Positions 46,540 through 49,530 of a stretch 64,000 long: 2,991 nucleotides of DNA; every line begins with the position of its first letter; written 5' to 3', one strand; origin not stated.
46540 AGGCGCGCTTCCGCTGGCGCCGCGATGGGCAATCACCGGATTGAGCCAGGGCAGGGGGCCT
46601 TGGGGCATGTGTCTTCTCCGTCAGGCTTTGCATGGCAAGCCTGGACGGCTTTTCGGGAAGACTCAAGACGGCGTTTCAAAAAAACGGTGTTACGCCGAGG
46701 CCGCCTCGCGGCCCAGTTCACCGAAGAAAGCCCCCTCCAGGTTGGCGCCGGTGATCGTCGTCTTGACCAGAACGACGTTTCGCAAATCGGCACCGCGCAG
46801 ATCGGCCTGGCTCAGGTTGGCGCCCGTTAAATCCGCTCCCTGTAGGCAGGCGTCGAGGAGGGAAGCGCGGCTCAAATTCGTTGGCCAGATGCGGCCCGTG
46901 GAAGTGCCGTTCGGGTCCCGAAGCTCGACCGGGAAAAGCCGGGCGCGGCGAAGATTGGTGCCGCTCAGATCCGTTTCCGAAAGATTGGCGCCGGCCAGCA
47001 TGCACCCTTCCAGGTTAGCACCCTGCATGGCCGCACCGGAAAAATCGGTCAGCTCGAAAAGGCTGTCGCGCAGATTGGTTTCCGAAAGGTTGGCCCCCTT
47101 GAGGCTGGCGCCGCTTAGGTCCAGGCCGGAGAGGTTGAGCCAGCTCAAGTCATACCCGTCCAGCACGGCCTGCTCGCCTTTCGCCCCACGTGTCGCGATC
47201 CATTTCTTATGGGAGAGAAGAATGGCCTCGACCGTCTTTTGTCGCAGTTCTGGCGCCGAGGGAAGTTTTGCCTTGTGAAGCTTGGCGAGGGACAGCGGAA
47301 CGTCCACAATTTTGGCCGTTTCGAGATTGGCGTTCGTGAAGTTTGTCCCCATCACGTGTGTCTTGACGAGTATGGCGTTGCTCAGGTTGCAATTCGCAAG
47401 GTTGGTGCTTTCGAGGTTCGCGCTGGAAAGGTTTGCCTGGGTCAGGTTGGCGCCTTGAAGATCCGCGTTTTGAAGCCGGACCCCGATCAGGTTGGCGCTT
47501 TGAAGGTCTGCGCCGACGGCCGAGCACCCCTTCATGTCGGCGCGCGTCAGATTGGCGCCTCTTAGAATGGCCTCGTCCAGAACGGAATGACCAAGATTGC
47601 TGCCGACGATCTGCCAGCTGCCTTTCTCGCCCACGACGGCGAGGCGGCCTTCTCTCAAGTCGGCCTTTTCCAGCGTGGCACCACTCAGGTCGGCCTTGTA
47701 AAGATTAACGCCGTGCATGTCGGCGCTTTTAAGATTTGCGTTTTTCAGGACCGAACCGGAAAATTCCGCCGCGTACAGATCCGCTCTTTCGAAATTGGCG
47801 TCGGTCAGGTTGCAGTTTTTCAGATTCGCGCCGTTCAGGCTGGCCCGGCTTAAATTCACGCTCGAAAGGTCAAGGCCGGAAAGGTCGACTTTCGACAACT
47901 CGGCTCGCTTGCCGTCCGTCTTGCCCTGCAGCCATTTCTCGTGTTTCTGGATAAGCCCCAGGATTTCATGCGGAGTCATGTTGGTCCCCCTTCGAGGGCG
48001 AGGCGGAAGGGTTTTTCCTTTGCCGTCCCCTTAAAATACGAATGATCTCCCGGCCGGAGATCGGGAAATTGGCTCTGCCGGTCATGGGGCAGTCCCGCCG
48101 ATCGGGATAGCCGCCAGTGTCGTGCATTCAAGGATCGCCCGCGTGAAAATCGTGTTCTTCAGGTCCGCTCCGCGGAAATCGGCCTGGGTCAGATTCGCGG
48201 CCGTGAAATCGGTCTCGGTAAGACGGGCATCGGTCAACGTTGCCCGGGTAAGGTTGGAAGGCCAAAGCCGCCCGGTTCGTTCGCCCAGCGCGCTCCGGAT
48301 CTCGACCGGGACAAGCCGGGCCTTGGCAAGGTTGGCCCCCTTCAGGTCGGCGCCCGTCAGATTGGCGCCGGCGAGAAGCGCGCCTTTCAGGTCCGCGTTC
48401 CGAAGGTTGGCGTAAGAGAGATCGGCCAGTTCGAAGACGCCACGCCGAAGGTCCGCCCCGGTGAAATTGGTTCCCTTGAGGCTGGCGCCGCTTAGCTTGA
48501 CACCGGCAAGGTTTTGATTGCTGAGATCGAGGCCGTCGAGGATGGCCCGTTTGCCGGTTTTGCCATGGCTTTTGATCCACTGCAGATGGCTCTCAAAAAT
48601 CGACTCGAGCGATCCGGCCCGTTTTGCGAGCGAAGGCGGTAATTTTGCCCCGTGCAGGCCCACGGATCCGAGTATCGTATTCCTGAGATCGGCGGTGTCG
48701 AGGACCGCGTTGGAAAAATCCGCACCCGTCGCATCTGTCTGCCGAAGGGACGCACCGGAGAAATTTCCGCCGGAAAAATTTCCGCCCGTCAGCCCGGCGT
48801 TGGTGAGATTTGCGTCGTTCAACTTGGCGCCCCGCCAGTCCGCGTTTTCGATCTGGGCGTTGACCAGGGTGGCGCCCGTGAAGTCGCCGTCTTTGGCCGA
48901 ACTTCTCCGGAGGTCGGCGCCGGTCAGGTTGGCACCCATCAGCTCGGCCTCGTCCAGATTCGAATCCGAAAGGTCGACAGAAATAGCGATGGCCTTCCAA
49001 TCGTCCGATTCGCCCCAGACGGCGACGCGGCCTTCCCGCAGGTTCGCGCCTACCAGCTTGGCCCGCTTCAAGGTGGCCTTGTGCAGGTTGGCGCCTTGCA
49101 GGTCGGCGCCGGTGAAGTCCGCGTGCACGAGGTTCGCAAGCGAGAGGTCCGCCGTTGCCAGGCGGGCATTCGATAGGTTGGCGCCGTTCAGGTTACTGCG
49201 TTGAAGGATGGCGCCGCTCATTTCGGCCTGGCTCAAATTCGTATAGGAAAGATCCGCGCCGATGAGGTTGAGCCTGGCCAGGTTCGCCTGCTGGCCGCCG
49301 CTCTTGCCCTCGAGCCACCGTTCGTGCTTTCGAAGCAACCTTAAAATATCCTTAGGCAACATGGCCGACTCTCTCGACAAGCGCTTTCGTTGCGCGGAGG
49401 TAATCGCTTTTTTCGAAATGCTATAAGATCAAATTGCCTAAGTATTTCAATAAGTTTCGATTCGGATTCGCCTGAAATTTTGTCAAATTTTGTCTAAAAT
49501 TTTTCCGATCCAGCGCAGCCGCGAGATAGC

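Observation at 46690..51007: Tandem triplication of two-module pentapeptide-repeat proteins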

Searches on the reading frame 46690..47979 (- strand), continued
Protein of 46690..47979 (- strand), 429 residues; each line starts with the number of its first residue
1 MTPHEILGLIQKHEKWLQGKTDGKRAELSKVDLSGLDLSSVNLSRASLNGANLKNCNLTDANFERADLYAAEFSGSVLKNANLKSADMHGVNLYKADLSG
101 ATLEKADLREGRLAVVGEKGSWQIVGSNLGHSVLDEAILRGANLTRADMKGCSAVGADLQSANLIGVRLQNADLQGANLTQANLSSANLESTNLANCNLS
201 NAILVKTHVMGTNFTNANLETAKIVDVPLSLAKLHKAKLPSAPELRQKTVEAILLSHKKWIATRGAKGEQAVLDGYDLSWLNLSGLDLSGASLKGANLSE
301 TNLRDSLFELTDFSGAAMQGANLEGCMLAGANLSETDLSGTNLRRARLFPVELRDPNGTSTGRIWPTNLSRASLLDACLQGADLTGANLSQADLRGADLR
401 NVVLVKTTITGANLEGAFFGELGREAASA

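Call 54: find_encoding_contigs(protein=P0008, flank=6000, max_places=2)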
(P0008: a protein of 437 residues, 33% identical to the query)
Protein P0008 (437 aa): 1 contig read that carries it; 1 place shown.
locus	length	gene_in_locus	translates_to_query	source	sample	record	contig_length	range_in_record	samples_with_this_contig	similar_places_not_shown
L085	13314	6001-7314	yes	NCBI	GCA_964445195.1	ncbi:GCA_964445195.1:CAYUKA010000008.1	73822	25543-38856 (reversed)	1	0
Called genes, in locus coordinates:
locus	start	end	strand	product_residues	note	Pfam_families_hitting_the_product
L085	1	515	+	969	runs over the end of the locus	PF00133:tRNA-synt_1, PF01921:tRNA-synt_1f (faint), PF09334:tRNA-synt_1g, PF01406:tRNA-synt_1e (weak), PF08264:Anticodon_1, PF06827:zf-FPG_IleRS (weak)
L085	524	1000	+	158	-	PF01252:Peptidase_A8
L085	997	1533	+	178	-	PF11233:DUF3035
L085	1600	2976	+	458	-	PF00675:Peptidase_M16, PF05193:Peptidase_M16_C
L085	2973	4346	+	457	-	PF00675:Peptidase_M16, PF05193:Peptidase_M16_C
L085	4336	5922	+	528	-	PF00342:PGI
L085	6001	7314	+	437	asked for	PF00805:Pentapeptide (weak), PF13599:Pentapeptide_4, PF00805:Pentapeptide, PF13576:Pentapeptide_3 (weak), PF13599:Pentapeptide_4 (weak), PF00805:Pentapeptide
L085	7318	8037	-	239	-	PF00106:adh_short, PF08659:KR, PF13561:adh_short_C2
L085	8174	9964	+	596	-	PF02518:HATPase_c (weak), PF13589:HATPase_c_3, PF01119:DNA_mis_repair, PF08676:MutL_C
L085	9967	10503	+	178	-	-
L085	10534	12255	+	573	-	PF00999:Na_H_Exchanger, PF02254:TrkA_N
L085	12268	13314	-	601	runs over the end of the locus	PF00664:ABC_membrane, PF00005:ABC_tran, PF02463:SMC_N (faint)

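Call 55: find_encoding_contigs(protein=P0088, flank=6000, max_places=2)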
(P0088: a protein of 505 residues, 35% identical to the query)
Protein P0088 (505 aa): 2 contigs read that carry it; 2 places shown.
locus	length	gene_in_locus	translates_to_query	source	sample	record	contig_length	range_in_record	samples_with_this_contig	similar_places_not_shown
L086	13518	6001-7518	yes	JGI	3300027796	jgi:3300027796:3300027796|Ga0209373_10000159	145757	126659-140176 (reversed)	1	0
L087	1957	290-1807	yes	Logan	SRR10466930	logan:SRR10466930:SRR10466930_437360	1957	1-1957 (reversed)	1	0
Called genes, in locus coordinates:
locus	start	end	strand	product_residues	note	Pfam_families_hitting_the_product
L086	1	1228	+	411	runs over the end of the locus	PF03562:MltA, PF06725:3D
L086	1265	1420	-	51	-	-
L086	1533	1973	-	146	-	-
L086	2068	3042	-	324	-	PF01430:HSP33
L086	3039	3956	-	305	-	PF02729:OTCace_N, PF00185:OTCace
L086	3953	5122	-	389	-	PF00202:Aminotran_3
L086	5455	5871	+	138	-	PF04519:Bactofilin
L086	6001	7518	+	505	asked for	PF00805:Pentapeptide, PF13599:Pentapeptide_4 (faint), PF00805:Pentapeptide, PF13576:Pentapeptide_3 (faint), PF00805:Pentapeptide, PF07238:PilZ (weak)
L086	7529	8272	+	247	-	PF04654:DUF599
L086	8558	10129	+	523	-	PF03023:MurJ, PF01554:MatE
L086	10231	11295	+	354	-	PF00579:tRNA-synt_1b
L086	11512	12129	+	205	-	PF01470:Peptidase_C15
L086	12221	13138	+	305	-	PF01925:TauE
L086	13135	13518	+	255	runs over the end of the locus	PF09608:Alph_Pro_TM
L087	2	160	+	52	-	?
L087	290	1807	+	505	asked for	PF00805:Pentapeptide, PF13599:Pentapeptide_4 (faint), PF00805:Pentapeptide, PF13576:Pentapeptide_3 (faint), PF00805:Pentapeptide, PF07238:PilZ (weak)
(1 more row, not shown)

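Call 56: find_encoding_contigs(protein=P0090, flank=6000, max_places=2)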
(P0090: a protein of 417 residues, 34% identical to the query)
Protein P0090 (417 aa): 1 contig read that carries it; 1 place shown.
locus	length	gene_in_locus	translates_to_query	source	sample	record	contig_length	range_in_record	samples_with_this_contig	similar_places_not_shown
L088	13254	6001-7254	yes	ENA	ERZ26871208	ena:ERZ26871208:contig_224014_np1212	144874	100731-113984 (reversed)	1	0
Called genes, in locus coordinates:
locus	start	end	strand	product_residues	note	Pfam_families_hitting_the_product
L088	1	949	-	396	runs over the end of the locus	PF02515:CoA_transf_3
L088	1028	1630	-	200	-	PF12883:DUF3828 (weak)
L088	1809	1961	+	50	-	-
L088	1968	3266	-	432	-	PF03721:UDPG_MGDP_dh_N, PF00984:UDPG_MGDP_dh, PF03720:UDPG_MGDP_dh_C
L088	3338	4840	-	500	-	PF02878:PGM_PMM_I, PF02879:PGM_PMM_II, PF02880:PGM_PMM_III, PF00408:PGM_PMM_IV (weak)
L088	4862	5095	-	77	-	-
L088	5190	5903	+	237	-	PF00300:His_Phos_1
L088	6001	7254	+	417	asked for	PF13599:Pentapeptide_4 (weak), PF25296:Decapeptide (faint), PF00805:Pentapeptide (weak), PF13576:Pentapeptide_3 (faint), PF00805:Pentapeptide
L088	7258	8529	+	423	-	-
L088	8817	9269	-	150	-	PF00011:HSP20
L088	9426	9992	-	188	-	PF02627:CMD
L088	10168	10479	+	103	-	PF02036:SCP2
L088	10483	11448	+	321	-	PF12146:Hydrolase_4, PF00561:Abhydrolase_1, PF12697:Abhydrolase_6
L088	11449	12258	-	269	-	PF00459:Inositol_P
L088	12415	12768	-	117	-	PF13560:HTH_31 (weak), PF01381:HTH_3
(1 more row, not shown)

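Call 71: search_protein_representatives(protein=window:46693-47979:-)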
Query: 429 residues. Proteins with E-value up to 0.001 (for the whole library): 108817; up to 1e-10: 34491; up to 1e-30: 1264. The best 150 are listed.
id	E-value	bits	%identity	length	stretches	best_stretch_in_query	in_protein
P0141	1.4e-153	528.2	34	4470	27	26-396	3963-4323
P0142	1.6e-141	488.4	36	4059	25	23-397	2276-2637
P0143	2.7e-138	477.8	41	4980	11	24-298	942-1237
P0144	8.5e-115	400.4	32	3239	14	25-340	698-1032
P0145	4.1e-111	388.3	36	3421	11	26-347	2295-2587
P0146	7.1e-111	387.5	32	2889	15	143-347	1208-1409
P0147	2.0e-105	369.6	34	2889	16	41-303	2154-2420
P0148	3.5e-97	342.5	31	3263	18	22-207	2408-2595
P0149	2.2e-87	310.2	33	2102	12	162-402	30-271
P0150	7.4e-86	305.2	32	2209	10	20-193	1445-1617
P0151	2.7e-85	303.3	37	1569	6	26-224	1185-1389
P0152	5.1e-82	292.5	37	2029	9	33-209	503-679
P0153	1.2e-78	281.4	35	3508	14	273-417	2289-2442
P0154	3.2e-78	280.0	37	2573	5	97-417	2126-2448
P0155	6.4e-78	279.0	36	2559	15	23-348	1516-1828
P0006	3.6e-50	187.7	32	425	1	6-394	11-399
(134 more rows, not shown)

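Call 75: search_protein_families(library=padloc, proteins=[window:46693-47979:-], max_evalue=0.001)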
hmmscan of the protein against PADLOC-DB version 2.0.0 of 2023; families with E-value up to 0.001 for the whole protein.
window:46693-47979:- (429 aa): 0 families
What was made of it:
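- Tried and rejected: Defence system: no PADLOC match (call 75).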

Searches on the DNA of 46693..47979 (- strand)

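Call 44: search_rna_families(sources=[L002, L003, L004], threshold=gathering)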
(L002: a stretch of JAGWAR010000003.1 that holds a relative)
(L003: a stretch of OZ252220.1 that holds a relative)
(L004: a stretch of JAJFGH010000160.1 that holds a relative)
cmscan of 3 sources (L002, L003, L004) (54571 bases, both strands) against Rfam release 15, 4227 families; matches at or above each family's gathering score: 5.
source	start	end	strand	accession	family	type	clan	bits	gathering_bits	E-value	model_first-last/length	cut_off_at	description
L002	5968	6167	-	RF00174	Cobalamin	Cis-reg; riboswitch;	CL00101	118.3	31.5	4.2e-29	1-189/189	no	Cobalamin riboswitch aptamer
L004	7016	7209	-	RF00174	Cobalamin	Cis-reg; riboswitch;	CL00101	116.9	31.5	1e-28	1-189/189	no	Cobalamin riboswitch aptamer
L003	6067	6262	-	RF00174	Cobalamin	Cis-reg; riboswitch;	CL00101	114.9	31.5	3.9e-28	1-189/189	no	Cobalamin riboswitch aptamer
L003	20459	20530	-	RF00005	tRNA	Gene; tRNA;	CL00001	65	29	6.2e-12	1-71/71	no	tRNA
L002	15097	15169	-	RF00005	tRNA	Gene; tRNA;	CL00001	58.1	29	5.1e-10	1-71/71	no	tRNA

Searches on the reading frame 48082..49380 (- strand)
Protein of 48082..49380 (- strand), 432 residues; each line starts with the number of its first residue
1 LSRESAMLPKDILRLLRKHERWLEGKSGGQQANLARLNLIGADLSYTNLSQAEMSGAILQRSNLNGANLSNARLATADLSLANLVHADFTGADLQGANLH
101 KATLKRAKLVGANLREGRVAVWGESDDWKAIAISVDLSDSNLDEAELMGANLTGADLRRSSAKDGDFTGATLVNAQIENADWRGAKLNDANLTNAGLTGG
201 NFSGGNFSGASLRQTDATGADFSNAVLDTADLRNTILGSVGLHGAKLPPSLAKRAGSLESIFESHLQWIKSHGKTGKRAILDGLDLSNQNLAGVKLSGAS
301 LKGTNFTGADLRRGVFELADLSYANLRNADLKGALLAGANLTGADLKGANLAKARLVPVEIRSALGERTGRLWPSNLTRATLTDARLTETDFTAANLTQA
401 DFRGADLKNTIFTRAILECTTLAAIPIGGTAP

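Call 3: search_protein_families(library=pfam, proteins=[window:48082-49380:-], max_evalue=0.01)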
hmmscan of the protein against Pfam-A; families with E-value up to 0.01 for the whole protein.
window:48082-49380:- (432 aa): 4 families
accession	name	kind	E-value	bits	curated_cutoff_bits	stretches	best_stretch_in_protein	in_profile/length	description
PF00805.28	Pentapeptide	-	4.3e-73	240.7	20.2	8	375-414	1-40/40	Pentapeptide repeats (8 copies)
PF13599.13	Pentapeptide_4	-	1.7e-39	134.2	38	6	33-108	2-77/78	Pentapeptide repeat region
PF13576.12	Pentapeptide_3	-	8e-30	103.3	27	5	378-415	2-42/48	Pentapeptide repeats (9 copies)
PF25296.1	Decapeptide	-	2.6e-14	53.3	45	1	64-116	7-59/74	Decapeptide repeat region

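Call 5: search_protein_families(library=ncbifam, proteins=[window:48082-49380:-], max_evalue=0.01)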
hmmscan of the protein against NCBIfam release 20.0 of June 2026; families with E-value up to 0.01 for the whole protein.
window:48082-49380:- (432 aa): 19 families
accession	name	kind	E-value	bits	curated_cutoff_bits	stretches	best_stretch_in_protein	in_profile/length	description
NF052603.1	penta_Alr5209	equivalog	1.5e-53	179.7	125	6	277-354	16-93/113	Alr5209 family pentapeptide repeat protein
NF047416.1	penta_HetL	equivalog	2.3e-53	180.9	260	4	135-249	53-167/218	heterocyst differentiation pentapeptide repeat protein HetL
NF011744.0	PRK15197.1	equivalog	2.8e-39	135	274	5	31-118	183-271/291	SPI-2 type III secretion system effector PipB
NF011743.0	PRK15196.1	equivalog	2.5e-32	112.1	354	3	31-194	161-326/350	type III secretion system effector PipB2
NF033086.2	penta_rpt_Qnr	equivalog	1.7e-27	96.5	240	3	298-419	45-165/211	Qnr family pentapeptide repeat protein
NF000349.1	mfpA_AE000516.2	equivalog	5.1e-24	85.1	360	4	284-351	82-149/183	pentapeptide repeat protein MfpA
NF000071.4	penta_rpt_QnrA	exception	8.4e-24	84.6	450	3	300-418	53-170/218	QnrA family quinolone resistance pentapeptide repeat protein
NF012151.0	penta_rpt_QnrAS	exception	5.1e-23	82.2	490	3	130-227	6-104/218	QnrAS family quinolone resistance pentapeptide repeat protein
NF012152.0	penta_rpt_QnrC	exception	1.1e-22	81.1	500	3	135-227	11-104/221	QnrC family quinolone resistance pentapeptide repeat protein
NF000056.3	penta_rpt_QnrS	exception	6.2e-22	78.3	460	3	300-416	53-168/218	QnrS family quinolone resistance pentapeptide repeat protein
NF000421.1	penta_rpt_QnrVC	exception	1.3e-21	77.5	460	2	131-226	7-103/218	QnrVC family quinolone resistance pentapeptide repeat protein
NF000420.1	penta_rpt_QnrB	exception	2.2e-20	73.6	460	3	281-413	30-162/214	QnrB family quinolone resistance pentapeptide repeat protein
NF038182.1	penta_rpt_SmQnr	exception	6.1e-20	71.9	460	2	290-352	136-198/215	SmQnr family pentapeptide repeat protein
NF000139.2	penta_rpt_QnrD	exception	1.1e-19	71.3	425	3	282-413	31-162/214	QnrD family quinolone resistance pentapeptide repeat protein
NF033375.2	penta_rpt_QnrE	exception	1.6e-18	67.5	480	2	281-413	30-162/214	QnrE family quinolone resistance pentapeptide repeat protein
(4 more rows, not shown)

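Call 75: search_protein_families(library=padloc, proteins=[window:48085-49362:-], max_evalue=0.001)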
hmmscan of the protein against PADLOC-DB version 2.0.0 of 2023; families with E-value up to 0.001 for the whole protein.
window:48085-49362:- (426 aa): 0 families

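Call 82: predict_structure(alignment_id=A6)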
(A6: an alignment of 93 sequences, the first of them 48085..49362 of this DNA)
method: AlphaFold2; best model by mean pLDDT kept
length: 426 residues; sequences in the alignment: 93
mean_pLDDT: 92.4   pTM: 0.67
mean pLDDT of the five models: 92.4, 91.9, 90.4, 88.2, 87.4
residues with pLDDT >= 90: 351; 70-90: 43; 50-70: 25; < 50: 7
segments of 3 or more residues with pLDDT < 50: 124-128
pLDDT, mean of each block of 10 residues (from residue 1): 93 98 97 97 97 98 98 98 98 98 97 63 49 88 98 97 98 98 98 97 96 95 92 85 71 92 94 89 96 93 98 96 98 97 98 92 96 97 98 97 96 85 58
secondary structure, 60 per line:
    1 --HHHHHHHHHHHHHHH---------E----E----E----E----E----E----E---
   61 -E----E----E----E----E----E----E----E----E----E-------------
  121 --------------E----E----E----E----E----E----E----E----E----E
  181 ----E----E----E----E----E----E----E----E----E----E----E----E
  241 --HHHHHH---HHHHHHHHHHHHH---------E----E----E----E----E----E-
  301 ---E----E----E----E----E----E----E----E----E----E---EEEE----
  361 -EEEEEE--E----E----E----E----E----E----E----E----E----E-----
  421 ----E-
elements in order: H3-17 H243-248 H252-264 E353-356 E362-367
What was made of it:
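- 48082..49362 (-): P2: 426-aa paralogue, the most divergent copy (net charge +3). Likely start is ATG 49362; the longest ORF starts at TTG 49380. AF2 pLDDT 92.4 (call 82).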
